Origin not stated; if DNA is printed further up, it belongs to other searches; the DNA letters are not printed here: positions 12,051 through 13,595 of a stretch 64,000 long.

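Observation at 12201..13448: A 415-aa protein with a C-terminal PD-(D/E)xK core and an uncharacterised N-terminal region is a candidate single-gene defence nuclease on the island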

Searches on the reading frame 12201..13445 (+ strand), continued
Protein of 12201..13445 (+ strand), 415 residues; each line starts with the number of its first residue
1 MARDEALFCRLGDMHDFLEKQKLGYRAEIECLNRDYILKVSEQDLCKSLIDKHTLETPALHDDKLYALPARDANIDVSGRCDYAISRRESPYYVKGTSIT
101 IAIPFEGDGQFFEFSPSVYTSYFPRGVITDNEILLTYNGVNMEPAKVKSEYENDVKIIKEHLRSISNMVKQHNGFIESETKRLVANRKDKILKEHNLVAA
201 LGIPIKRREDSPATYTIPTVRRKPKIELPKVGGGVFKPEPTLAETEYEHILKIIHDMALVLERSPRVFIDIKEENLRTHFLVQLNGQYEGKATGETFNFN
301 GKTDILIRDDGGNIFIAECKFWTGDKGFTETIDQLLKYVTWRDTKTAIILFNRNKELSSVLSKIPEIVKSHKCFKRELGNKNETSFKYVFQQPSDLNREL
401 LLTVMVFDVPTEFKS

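Call 46: find_related_loci(query=A1, collection=genome_contigs, flank=10000)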
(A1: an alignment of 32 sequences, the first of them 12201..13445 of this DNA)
Query A1 (415 aa) in genome_contigs; peptide patterns used: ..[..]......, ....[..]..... (x = any residue, [..] = any of these).
600 stretches matched a pattern (row limit reached: there are more); 542 encode a relative of the query (tblastn E <= 1e-3); the best 80 are kept; 80 distinct loci.
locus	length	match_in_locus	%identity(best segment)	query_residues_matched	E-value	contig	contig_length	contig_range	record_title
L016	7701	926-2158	56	1-410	4e-151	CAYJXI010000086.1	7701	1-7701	MAG TPA_asm: uncultured Planctomycetales bacterium isolate ERP125453_co1_481 genome assembly, contig: NODE_11844_length_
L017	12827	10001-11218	54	5-410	2e-148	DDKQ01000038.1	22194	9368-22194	MAG TPA_asm: Candidatus Subteraquimicrobium carltonvillense isolate UBA2594 UBA2594_contig_351, whole genome shotgun seq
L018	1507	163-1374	52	12-410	7e-151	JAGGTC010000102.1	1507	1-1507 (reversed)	MAG: Deltaproteobacteria bacterium isolate AUK038 PB_MANV_038_c_000000004142, whole genome shotgun sequence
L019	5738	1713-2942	50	7-411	1e-132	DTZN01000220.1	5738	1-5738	MAG TPA_asm: Hydrogenothermaceae bacterium isolate UWMA-0248 k99_361309, whole genome shotgun sequence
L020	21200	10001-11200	48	14-412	1e-131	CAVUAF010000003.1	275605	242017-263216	MAG: Terriglobia bacterium isolate MFD04408.bin.1.221 genome assembly, contig: contig_105099, whole genome shotgun seque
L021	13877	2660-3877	49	5-410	2e-130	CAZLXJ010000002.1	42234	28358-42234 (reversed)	MAG TPA_asm: uncultured Actinomycetota bacterium isolate SRP067234_co1_317 genome assembly, contig: k99_719617, whole ge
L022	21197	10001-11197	49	14-411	5e-130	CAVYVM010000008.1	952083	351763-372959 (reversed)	MAG: uncultured Acidobacteriaceae bacterium isolate MFD03346.bin.1.74 genome assembly, contig: contig_5889, whole genome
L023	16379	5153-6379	49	2-410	3e-129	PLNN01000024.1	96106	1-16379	MAG: Candidatus Omnitrophota bacterium isolate fen_1320 73.20120800_E1X.39_contig_3412, whole genome shotgun sequence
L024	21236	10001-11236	48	1-412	2e-127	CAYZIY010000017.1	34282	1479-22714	MAG TPA_asm: uncultured Planctomycetales bacterium isolate SRP141376_co2_271 genome assembly, contig: NODE_2786_length_3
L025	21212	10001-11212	50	7-410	1e-126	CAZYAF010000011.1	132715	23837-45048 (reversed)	MAG TPA_asm: uncultured Acidobacteriota bacterium isolate SRP068000_co3_527 genome assembly, contig: NODE_28_length_1327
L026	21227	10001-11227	47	3-410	2e-125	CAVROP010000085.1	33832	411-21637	MAG: uncultured Acidobacteriota bacterium isolate MFD03726.bin.1.150 genome assembly, contig: contig_34822, whole genome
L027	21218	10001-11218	48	5-410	6e-125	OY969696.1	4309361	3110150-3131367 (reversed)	MAG: Candidatus Aminicenantes bacterium isolate MFD04408.bin.1.14 genome assembly, chromosome: 1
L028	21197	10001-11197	47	14-412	2e-124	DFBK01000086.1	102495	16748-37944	MAG TPA_asm: Anaerolineales bacterium UBA3082 UBA3082_contig_9137, whole genome shotgun sequence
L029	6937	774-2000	46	1-411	3e-124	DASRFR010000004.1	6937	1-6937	MAG TPA_asm: Terriglobales bacterium isolate SMAG_U10037 k141_334532, whole genome shotgun sequence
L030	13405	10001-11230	47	2-410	1e-123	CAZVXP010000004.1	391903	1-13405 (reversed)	MAG TPA_asm: uncultured Thermodesulfobacteriota bacterium isolate binchicken_co219_327 genome assembly, contig: k141_127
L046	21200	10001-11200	44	13-413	3e-116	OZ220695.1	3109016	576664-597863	MAG: Tepidiformaceae bacterium isolate d5d77930-af5a-4506-8b4e-3340c6a42e1f genome assembly, chromosome: 1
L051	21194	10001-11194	44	12-410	8e-115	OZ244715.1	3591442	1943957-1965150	MAG: Dehalococcoidia bacterium isolate 2a03d168-6b0a-4ce5-99cd-548ba5eaeb18 genome assembly, chromosome: 1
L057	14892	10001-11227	44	1-411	1e-113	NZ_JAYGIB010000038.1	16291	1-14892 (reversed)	Synechococcus sp. BA-132 BA5 NODE_108_length_16291_cov_25.958797, whole genome shotgun sequence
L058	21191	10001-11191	44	13-410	2e-113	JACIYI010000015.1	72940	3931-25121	MAG: Candidatus Aminicenantes bacterium isolate MAG-74 Aminicenantales_C3_bin33_Scaffold_15, whole genome shotgun sequen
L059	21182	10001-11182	47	12-411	3e-113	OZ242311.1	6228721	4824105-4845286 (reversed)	MAG: Candidatus Latescibacterota bacterium isolate bccf755e-c1ee-4055-8c2e-878efcd7d1d4 genome assembly, chromosome: 1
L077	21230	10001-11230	44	1-410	7e-110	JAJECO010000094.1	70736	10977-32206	MAG: Candidatus Poribacteria bacterium isolate jk18xAbins.25 k141_1015520, whole genome shotgun sequence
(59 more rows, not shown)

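Call 50: search_protein_families(library=pfam, proteins=[L024:4570-6096:+, L029:2000-5074:+, L046:8308-9366:+, L057:3015-3920:+, L017:8674-9813:+, L059:17159-18178:-, L077:3266-4096:+, L057:8670-9893:+, L058:8724-9965:+, L051:3472-5127:+], max_evalue=0.001)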
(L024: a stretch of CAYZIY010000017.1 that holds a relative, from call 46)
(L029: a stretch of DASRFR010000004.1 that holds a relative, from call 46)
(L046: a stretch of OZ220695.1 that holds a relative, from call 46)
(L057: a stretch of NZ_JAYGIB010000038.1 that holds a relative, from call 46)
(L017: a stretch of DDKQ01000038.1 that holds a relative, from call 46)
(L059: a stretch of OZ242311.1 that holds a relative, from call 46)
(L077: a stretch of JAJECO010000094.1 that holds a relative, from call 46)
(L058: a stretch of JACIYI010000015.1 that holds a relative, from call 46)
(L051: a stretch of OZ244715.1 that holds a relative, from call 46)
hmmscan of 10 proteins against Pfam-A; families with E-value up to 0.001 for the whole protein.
L024:4570-6096:+ (509 aa): 4 families
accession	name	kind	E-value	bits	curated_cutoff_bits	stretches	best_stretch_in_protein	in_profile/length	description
PF02384.22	N6_Mtase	-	1.4e-108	363.4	20.4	1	150-468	2-310/311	N-6 DNA Methylase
PF12161.14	HsdM_N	-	3.7e-28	99.3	24.5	1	12-138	2-135/135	HsdM N-terminal domain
PF07669.17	Eco57I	-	5.3e-05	23.8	25.3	1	255-351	59-157/171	Eco57I restriction-modification methylase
PF05175.20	MTS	-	0.00017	21.7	23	1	184-283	21-111/170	Methyltransferase small domain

L029:2000-5074:+ (1025 aa): 5 families
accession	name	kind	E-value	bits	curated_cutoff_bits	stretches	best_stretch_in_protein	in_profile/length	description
PF11867.13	T1RH-like_C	-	4.4e-140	467.2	26.8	1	695-1020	1-327/329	Type I restriction enzyme HindI endonuclease subunit-like, C-terminal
PF18766.7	SWI2_SNF2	-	2.2e-81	273.2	26.7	1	273-510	1-220/221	SWI2/SNF2 ATPase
PF04313.20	HSDR_N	-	8.4e-50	169.8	25.1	1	9-214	2-197/198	Type I restriction enzyme R protein N terminus (HSDR_N)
PF22679.2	T1R_D3-like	-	2.4e-21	77.2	27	1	613-678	89-156/158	Type I restriction enzyme subunit R domain 3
PF04851.21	ResIII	-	3.5e-21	76.2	22.5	1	272-442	6-162/164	Type III restriction enzyme, res subunit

L046:8308-9366:+ (353 aa): 3 families
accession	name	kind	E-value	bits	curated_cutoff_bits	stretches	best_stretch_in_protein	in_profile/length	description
PF00005.33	ABC_tran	-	1.9e-29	103.4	25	1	63-206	2-136/137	ABC transporter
PF13304.12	AAA_21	-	4.7e-14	53.6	27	1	170-236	229-298/304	AAA domain, putative AbiEii toxin, Type IV TA system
PF13191.12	AAA_16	-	0.00066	20.7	32.6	0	73-204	25-140/167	AAA ATPase domain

L057:3015-3920:+ (302 aa): 13 families
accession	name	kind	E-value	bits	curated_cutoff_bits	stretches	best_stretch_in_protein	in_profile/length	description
PF13432.12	TPR_16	-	6e-22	78.2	32.7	3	75-139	1-65/65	Tetratricopeptide repeat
PF00515.34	TPR_1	-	8.8e-21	73.3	27.8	1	105-137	1-33/34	Tetratricopeptide repeat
PF07719.23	TPR_2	-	1.3e-20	72.2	27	1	105-137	1-33/34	Tetratricopeptide repeat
PF13431.12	TPR_17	-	2.4e-16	59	24.4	1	93-125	1-33/34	Tetratricopeptide repeat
PF13371.12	TPR_9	-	2e-13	50.6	35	2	123-174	13-64/73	Tetratricopeptide repeat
PF13414.12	TPR_11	-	8.2e-13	48.3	26.8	1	84-119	7-42/42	TPR repeat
PF13428.12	TPR_14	-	4.1e-12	45.9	23.5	0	74-112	4-42/44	Tetratricopeptide repeat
PF13424.12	TPR_12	-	3.5e-11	43.6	30.1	1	145-203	16-75/77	Tetratricopeptide repeat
PF14559.12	TPR_19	-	9.2e-10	39.2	25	0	84-126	4-46/68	Tetratricopeptide repeat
PF13174.12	TPR_6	-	1.2e-08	35.4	26.3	0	214-238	7-31/33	Tetratricopeptide repeat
PF13181.12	TPR_8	-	2.6e-08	33.8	25.7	0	105-136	1-32/34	Tetratricopeptide repeat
PF23914.1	TPR_CcmH_CycH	-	1.4e-05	25.4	42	0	101-143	46-88/158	Cytochrome c-type biogenesis protein H TPR domain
PF13374.12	TPR_10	-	0.00024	21.5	27.5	0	173-202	2-31/42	Tetratricopeptide repeat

L017:8674-9813:+ (380 aa): 6 families
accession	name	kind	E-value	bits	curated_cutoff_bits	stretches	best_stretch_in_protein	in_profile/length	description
PF02661.23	Fic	-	1.4e-22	80.8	24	1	136-242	1-93/93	Fic/DOC family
PF08279.18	HTH_11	-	2.1e-06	27.9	25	1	323-373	1-51/55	HTH domain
PF13784.11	Fic_N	-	6.1e-05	23.4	26.7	1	76-126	29-78/82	Fic/DOC family N-terminal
PF12802.13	MarR_2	-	9.9e-05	22.9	27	1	320-369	3-53/61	MarR family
PF01978.25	TrmB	-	0.00014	22.1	25.6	1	318-370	4-56/68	Sugar-specific transcriptional regulator TrmB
PF04492.19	Phage_rep_O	-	0.00077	20.4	28.7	0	311-373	16-86/95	Bacteriophage replication protein O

L059:17159-18178:- (340 aa): 3 families
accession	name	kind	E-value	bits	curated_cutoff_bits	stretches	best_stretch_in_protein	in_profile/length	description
PF00107.32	ADH_zinc_N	-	4.2e-27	95.1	31.8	1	167-269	1-103/129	Zinc-binding dehydrogenase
PF13602.12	ADH_zinc_N_2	-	5.6e-20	73.1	27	1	200-338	2-134/134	Zinc-binding dehydrogenase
PF08240.17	ADH_N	-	2.9e-16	60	23.5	1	44-125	1-103/104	Alcohol dehydrogenase GroES-like domain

L077:3266-4096:+ (277 aa): 4 families
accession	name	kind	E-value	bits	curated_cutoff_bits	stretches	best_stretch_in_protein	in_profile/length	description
PF00106.31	adh_short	-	5.1e-50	170.1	26.6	1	19-208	1-188/195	short chain dehydrogenase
PF13561.12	adh_short_C2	-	3e-45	155.1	27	1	27-239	5-214/236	Enoyl-(Acyl carrier protein) reductase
PF08659.16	KR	-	2.6e-12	47.5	22.6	1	22-172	4-152/180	KR domain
PF01370.27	Epimerase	-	0.00047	20.1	20.9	1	22-122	2-90/240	NAD dependent epimerase/dehydratase family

L057:8670-9893:+ (408 aa): 2 families
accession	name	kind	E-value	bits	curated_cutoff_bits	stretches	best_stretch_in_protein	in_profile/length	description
PF00581.25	Rhodanese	-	2.5e-16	60.4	22.2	1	272-362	1-101/102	Rhodanese-like domain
PF00753.33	Lactamase_B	-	4.9e-14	53.2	22.7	1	29-187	5-194/196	Metallo-beta-lactamase superfamily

L058:8724-9965:+ (414 aa): 1 family
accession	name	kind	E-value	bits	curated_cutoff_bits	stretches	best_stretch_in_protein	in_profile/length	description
PF01420.25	Methylase_S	-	1.7e-16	61.3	22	2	59-174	54-167/168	Type I restriction modification DNA specificity domain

L051:3472-5127:+ (552 aa): 9 families
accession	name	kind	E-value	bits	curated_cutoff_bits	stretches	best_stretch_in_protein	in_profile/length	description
PF13814.12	Replic_Relax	-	1.6e-08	35.3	25.3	1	327-478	57-186/191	Replication-relaxation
PF01047.28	MarR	-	3.3e-08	33.7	24.6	1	276-329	4-57/59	MarR family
PF12802.13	MarR_2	-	7.7e-08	32.8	27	0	293-329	24-60/61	MarR family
PF13545.12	HTH_Crp_2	-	2.8e-06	27.6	27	0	293-322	26-56/70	Crp-like helix-turn-helix domain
PF01978.25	TrmB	-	3.2e-06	27.3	25.6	0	22-51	27-56/68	Sugar-specific transcriptional regulator TrmB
PF09339.16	HTH_IclR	-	4.5e-06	26.8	22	0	290-320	19-49/52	IclR helix-turn-helix domain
PF13412.12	HTH_24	-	4.3e-05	23.4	21.9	0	22-47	22-47/48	Winged helix-turn-helix DNA-binding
PF03551.20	PadR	-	0.00011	22.5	27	1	29-74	29-74/75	Transcriptional regulator PadR-like family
PF00392.27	GntR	-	0.00061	19.8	27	0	21-51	28-58/64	Bacterial regulatory proteins, gntR family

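Call 53: search_protein_families(library=padloc, alignment_id=A3, max_evalue=0.00001)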
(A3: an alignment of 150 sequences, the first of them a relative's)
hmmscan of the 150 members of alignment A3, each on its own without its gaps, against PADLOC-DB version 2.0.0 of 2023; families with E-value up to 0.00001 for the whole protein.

A. member 1, L016:292-720:+ (143 aa): 1 family
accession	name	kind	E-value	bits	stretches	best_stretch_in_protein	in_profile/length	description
PDLC04133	mad1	-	9.9e-09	33.4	1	45-105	2-58/60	mads_1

B. families by the number of members that match (of 150 scanned): 320 families (the first 25 are shown)
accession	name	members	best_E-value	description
PDLC03089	Specificity_I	7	1.1e-85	Type I specificity subunit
PDLC03086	Specificity_I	7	2.3e-69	Type I specificity subunit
PDLC03168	Specificity_I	7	3.2e-66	Type I specificity subunit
PDLC03068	Specificity_I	7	4e-59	Type I specificity subunit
PDLC03099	Specificity_I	7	1.1e-54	Type I specificity subunit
PDLC03101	Specificity_I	6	9e-59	Type I specificity subunit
PDLC03066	Specificity_I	6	9.4e-49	Type I specificity subunit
PDLC03079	Specificity_I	6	2.2e-43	Type I specificity subunit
PDLC03164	Specificity_I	6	1.3e-42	Type I specificity subunit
PDLC03154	Specificity_I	6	2.8e-39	Type I specificity subunit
PDLC03072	Specificity_I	6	9.1e-38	Type I specificity subunit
PDLC03038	MTase_I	5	3.3e-81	Type I methyltransferase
PDLC03019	MTase_I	5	1.2e-72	Type I methyltransferase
PDLC03032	MTase_I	5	6e-67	Type I methyltransferase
PDLC03127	Specificity_I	5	7.1e-61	Type I specificity subunit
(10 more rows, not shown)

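Call 54: search_protein_families(library=pfam, alignment_id=A3, max_evalue=0.00001)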
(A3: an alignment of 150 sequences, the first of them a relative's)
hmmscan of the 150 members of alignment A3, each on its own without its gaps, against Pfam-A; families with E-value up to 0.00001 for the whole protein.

A. member 1, L016:292-720:+ (143 aa): 2 families
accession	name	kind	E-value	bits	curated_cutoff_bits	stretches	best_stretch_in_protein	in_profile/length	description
PF02954.25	HTH_8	-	7.5e-07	29.2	22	1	46-70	16-40/42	Bacterial regulatory protein, Fis family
PF13411.12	MerR_1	-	2.1e-06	28.2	21.6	1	49-92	1-44/69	MerR HTH family regulatory protein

B. families by the number of members that match (of 150 scanned): 110 families (the first 25 are shown)
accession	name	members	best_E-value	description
PF01420.25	Methylase_S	5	4.6e-45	Type I restriction modification DNA specificity domain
PF01936.24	NYN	4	3.1e-38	NYN domain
PF00589.27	Phage_integrase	4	1.1e-16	Phage integrase family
PF04851.21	ResIII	3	9.2e-24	Type III restriction enzyme, res subunit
PF19614.4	DUF6119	2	2.5e-167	Family of unknown function (DUF6119)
PF11867.13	T1RH-like_C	2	4.4e-140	Type I restriction enzyme HindI endonuclease subunit-like, C-terminal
PF02384.22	N6_Mtase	2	5.3e-98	N-6 DNA Methylase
PF18766.7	SWI2_SNF2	2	3.9e-82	SWI2/SNF2 ATPase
PF04313.20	HSDR_N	2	8.4e-50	Type I restriction enzyme R protein N terminus (HSDR_N)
PF00155.27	Aminotran_1_2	2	3.4e-33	Aminotransferase class I and II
PF03235.19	GmrSD_N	2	6.1e-30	GmrSD restriction endonuclease, N-terminal domain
PF12161.14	HsdM_N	2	1.2e-26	HsdM N-terminal domain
PF22679.2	T1R_D3-like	2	5e-22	Type I restriction enzyme subunit R domain 3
PF18928.5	DUF5677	2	3.9e-19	Family of unknown function (DUF5677)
PF12872.13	OST-HTH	2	2.7e-17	OST-HTH/LOTUS domain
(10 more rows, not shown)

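Call 59: search_protein_families(library=padloc, proteins=[L013:6488-7519:+, L013:7851-10910:+], max_evalue=0.01)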
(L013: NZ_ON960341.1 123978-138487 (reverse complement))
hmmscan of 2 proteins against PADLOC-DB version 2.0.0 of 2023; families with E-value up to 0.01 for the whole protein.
L013:6488-7519:+ (344 aa): 1 family
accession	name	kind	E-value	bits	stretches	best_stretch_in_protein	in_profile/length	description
PDLC05036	PDC-S54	-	9e-38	128.8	1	178-341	246-407/410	-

L013:7851-10910:+ (1020 aa): 9 families
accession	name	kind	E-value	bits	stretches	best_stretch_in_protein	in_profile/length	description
PDLC02707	PbeA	-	4.2e-16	56.7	2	205-327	505-622/672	PbeA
PDLC02706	PbeA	-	2.3e-13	47.6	2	236-329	575-666/722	PbeA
PDLC02704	PbeA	-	7.6e-10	35.9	1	269-328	578-637/682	PbeA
PDLC03047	REase_I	-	2.1e-09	33.7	1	14-199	345-525/1107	Type I restriction enzyme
PDLC00174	HamB1|HamB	-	5.7e-06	22.4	1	36-145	321-430/1163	DEAD-box helicase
PDLC01439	typeIV_DinG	-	0.0013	15.5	1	14-98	17-102/575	CAS-IV-A; associated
PDLC02703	PbeA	-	0.0013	15.4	1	213-336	495-616/626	PbeA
PDLC02846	DpdE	-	0.0017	14.3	1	203-322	548-660/1034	DpdE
PDLC03659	mREase_IV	-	0.0025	13.7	0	123-176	322-377/945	Type IV methyl-directed restriction enzyme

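Call 78: get_annotated_region(hit=H22, flank=6000)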
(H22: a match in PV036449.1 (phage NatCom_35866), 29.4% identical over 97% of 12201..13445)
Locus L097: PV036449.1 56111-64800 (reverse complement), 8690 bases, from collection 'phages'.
description: Phage NatCom_35866, complete genome.
organism: phage NatCom_35866 (NCBI taxid 3403549)
taxonomy: Viruses; Duplodnaviria; Heunggongvirae; Uroviricota; Caudoviricetes; Ca. Heliusvirales
host: -; source: human feces; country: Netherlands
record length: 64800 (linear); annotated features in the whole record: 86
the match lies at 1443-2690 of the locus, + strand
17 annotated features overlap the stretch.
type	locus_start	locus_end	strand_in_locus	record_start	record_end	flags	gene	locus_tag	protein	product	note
misc_feature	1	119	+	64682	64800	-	-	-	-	-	similar to hypothetical protein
CDS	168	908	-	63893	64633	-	-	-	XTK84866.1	hypothetical protein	-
CDS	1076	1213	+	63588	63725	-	-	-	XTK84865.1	hypothetical protein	-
CDS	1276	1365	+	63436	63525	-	-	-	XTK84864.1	hypothetical protein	-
CDS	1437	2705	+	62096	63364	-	-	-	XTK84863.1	hypothetical protein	-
CDS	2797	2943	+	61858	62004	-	-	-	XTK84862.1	hypothetical protein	-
CDS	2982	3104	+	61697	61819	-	-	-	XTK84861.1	transposase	-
CDS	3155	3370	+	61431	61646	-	-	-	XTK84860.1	transposase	-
CDS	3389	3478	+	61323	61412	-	-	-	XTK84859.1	hypothetical protein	-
CDS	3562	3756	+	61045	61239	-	-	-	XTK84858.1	hypothetical protein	-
CDS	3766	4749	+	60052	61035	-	-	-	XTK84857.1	hypothetical protein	-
CDS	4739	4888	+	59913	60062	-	-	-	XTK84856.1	hypothetical protein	-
CDS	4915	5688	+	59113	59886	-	-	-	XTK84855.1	hypothetical protein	-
CDS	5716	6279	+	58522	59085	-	-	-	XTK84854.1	hypothetical protein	-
CDS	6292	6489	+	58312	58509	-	-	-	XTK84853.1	hypothetical protein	-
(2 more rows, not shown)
